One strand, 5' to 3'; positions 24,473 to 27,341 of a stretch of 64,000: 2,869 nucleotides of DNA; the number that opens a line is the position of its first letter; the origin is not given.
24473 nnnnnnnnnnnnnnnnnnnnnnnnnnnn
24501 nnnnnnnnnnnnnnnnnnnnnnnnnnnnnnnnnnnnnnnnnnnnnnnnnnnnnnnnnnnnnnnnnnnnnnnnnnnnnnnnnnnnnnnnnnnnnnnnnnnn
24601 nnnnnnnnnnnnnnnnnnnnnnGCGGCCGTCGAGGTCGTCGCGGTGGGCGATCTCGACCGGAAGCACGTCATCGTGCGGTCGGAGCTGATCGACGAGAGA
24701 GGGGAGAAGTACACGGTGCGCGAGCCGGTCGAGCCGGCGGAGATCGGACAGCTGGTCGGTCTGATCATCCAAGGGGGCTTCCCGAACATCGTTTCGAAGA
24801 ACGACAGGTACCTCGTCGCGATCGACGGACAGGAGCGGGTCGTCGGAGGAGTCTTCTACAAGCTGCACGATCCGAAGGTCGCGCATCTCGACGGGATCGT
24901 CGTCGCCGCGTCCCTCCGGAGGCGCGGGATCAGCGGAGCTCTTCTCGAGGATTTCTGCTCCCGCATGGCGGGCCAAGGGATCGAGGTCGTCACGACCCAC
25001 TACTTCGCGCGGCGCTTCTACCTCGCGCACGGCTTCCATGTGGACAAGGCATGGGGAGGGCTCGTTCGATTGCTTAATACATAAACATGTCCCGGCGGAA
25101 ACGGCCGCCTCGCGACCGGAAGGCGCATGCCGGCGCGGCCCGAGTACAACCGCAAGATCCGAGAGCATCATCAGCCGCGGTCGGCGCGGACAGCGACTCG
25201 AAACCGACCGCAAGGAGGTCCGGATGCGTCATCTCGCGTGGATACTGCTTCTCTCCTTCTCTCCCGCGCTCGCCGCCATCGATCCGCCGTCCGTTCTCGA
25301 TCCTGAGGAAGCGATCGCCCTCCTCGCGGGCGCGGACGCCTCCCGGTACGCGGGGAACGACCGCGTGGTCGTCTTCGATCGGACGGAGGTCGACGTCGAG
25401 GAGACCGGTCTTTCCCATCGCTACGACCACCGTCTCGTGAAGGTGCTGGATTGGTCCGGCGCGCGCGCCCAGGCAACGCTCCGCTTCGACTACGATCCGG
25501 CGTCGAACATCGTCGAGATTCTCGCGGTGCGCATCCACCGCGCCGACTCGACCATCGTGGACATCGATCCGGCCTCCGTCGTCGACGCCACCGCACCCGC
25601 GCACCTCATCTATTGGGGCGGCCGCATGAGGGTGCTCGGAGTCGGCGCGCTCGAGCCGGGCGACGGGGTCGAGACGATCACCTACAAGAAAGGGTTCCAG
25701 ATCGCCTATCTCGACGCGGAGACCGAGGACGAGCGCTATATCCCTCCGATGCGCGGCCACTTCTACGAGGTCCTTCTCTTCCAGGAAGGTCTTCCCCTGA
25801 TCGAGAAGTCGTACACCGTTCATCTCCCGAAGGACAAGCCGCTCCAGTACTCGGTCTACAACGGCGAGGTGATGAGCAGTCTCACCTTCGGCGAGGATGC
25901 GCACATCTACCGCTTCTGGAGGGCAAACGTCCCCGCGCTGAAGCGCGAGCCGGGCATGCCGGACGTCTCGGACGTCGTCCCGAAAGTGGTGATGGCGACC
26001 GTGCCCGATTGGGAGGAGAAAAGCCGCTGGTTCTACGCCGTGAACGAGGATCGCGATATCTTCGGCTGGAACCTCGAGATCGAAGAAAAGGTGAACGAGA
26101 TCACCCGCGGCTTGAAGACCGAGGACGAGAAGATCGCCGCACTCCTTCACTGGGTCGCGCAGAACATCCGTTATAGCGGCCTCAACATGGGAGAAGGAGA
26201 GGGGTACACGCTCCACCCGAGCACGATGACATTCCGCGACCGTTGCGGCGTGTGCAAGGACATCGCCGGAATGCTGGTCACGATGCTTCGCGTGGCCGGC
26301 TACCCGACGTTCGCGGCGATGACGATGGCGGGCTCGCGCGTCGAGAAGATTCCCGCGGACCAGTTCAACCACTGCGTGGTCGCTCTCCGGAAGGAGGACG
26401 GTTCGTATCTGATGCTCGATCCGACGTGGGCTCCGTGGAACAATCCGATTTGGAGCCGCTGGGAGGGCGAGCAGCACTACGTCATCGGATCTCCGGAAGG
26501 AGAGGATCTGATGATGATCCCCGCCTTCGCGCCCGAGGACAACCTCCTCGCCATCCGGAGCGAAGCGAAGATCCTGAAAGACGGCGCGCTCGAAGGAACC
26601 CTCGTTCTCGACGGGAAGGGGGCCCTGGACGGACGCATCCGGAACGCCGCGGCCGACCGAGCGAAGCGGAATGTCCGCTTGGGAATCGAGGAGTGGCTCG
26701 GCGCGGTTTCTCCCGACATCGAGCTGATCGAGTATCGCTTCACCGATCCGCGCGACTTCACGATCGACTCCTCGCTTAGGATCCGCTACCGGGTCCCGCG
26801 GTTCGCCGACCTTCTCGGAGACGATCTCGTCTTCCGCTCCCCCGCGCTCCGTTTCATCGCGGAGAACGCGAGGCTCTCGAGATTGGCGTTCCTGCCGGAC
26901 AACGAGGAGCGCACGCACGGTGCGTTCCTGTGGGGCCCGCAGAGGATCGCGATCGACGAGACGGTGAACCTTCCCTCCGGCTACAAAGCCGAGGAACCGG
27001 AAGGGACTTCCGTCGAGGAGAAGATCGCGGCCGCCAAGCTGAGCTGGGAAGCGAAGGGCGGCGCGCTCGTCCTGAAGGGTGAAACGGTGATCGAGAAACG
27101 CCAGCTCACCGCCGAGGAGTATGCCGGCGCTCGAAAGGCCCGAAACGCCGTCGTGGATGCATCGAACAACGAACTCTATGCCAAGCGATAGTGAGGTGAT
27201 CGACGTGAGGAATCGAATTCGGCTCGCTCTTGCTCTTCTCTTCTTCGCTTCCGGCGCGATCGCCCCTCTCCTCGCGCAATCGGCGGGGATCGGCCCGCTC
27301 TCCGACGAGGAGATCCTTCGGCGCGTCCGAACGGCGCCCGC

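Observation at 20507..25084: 1525-aa fusion of a long-chain fatty-acid-CoA ligase, a roughly 700-aa unknown region and a C-terminal GNAT acyltransferase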

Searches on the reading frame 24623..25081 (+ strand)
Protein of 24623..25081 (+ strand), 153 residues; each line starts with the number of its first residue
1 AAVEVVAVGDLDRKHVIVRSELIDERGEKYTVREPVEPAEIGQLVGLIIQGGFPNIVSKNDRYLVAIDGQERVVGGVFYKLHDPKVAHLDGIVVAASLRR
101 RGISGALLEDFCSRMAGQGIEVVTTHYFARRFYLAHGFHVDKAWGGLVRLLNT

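Call 46: search_solved_structures(query=A3, max_evalue=1)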
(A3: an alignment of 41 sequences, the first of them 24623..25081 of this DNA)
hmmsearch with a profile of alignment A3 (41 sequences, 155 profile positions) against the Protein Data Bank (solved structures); distinct sequences matched with E-value up to 1: 58.
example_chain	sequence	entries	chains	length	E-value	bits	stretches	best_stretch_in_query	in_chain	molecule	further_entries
1qst_A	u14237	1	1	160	2.5e-09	40.4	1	60-145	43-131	TGCN5 HISTONE ACETYL TRANSFERASE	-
1q2c_A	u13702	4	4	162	2.6e-09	40.3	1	60-145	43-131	histone acetyltransferase GCN5 | TGCN5 HISTONE ACETYL TRANSFERASE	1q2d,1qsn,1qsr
1m1d_A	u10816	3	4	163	2.6e-09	40.3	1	60-145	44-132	TGCN5 HISTONE ACETYL TRANSFERASE | HAT A1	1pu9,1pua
5gcn_A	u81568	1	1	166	2.7e-09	40.3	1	60-145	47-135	HISTONE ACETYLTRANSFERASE GCN5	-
1r57_A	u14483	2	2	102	1.8e-05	27.9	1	58-137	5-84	conserved hypothetical protein | Acetyltransferase, GNAT family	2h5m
5i0c_A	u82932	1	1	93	5e-05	26.4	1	59-136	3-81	Uncharacterized protein YjdJ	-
3ld2_A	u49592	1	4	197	0.00061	22.9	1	61-145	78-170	Putative acetyltransferase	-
1y9w_A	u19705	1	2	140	0.0015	21.6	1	63-141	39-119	Acetyltransferase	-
3d8p_A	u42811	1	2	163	0.004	20.2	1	59-141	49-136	acetyltransferase of GNAT family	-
3t9y_A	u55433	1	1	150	0.0082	19.2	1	52-122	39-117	Acetyltransferase, GNAT family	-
3fb3_A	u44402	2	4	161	0.0082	19.2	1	86-145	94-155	N-acetyltransferase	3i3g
6nas_N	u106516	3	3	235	0.015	18.3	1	84-150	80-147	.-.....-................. 80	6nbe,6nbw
6ao7_A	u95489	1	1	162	0.016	18.3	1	71-123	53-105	Acetyltransferase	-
2gan_A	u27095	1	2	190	0.017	18.2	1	83-145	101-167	182aa long hypothetical protein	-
5kga_A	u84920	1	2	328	0.017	18.2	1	41-127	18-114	Predicted acetyltransferase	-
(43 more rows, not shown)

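Call 70: search_solved_structures(query=A3, max_evalue=0.000001, show_alignments=2)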
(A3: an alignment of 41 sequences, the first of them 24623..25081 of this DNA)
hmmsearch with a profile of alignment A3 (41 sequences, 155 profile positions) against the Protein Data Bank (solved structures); distinct sequences matched with E-value up to 0.000001: 4.
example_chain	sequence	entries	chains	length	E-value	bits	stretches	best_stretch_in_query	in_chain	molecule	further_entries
1qst_A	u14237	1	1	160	2.5e-09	40.4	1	60-145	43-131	TGCN5 HISTONE ACETYL TRANSFERASE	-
1q2c_A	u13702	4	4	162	2.6e-09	40.3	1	60-145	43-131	histone acetyltransferase GCN5 | TGCN5 HISTONE ACETYL TRANSFERASE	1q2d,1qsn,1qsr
1m1d_A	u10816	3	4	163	2.6e-09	40.3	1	60-145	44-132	TGCN5 HISTONE ACETYL TRANSFERASE | HAT A1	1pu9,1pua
5gcn_A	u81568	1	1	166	2.7e-09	40.3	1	60-145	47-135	HISTONE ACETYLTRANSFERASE GCN5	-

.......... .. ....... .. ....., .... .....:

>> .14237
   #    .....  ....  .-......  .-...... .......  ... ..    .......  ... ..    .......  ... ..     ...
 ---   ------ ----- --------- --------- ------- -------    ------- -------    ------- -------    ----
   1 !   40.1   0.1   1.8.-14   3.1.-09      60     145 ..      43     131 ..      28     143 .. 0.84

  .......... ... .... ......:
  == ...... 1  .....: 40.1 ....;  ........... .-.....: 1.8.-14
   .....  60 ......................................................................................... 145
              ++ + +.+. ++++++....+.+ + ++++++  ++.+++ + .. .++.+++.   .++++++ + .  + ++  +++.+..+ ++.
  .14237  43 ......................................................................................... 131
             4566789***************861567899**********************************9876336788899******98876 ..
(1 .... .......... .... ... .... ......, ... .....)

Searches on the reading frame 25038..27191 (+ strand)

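Call 7: search_protein_families(library=pfam, proteins=[window:25038-27191:+], max_evalue=0.001)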
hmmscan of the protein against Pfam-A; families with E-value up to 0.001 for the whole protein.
window:25038-27191:+ (717 aa): 3 families
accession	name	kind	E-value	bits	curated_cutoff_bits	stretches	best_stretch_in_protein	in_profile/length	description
PF12969.12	DUF3857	-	3.7e-27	95.9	24.6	1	124-301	3-169/170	Domain of Unknown Function with PDB structure (DUF3857)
PF01841.26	Transglut_core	-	2.2e-10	41.2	23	1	352-462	4-108/108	Transglutaminase-like superfamily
PF04473.18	DUF553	-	2.1e-05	24.5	20.5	1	351-471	2-122/140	Transglutaminase-like domain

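Call 20: search_protein_families(library=ncbifam, proteins=[window:25038-27191:+], max_evalue=0.001)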
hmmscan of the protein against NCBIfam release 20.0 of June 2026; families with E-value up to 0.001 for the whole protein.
window:25038-27191:+ (717 aa): 0 families
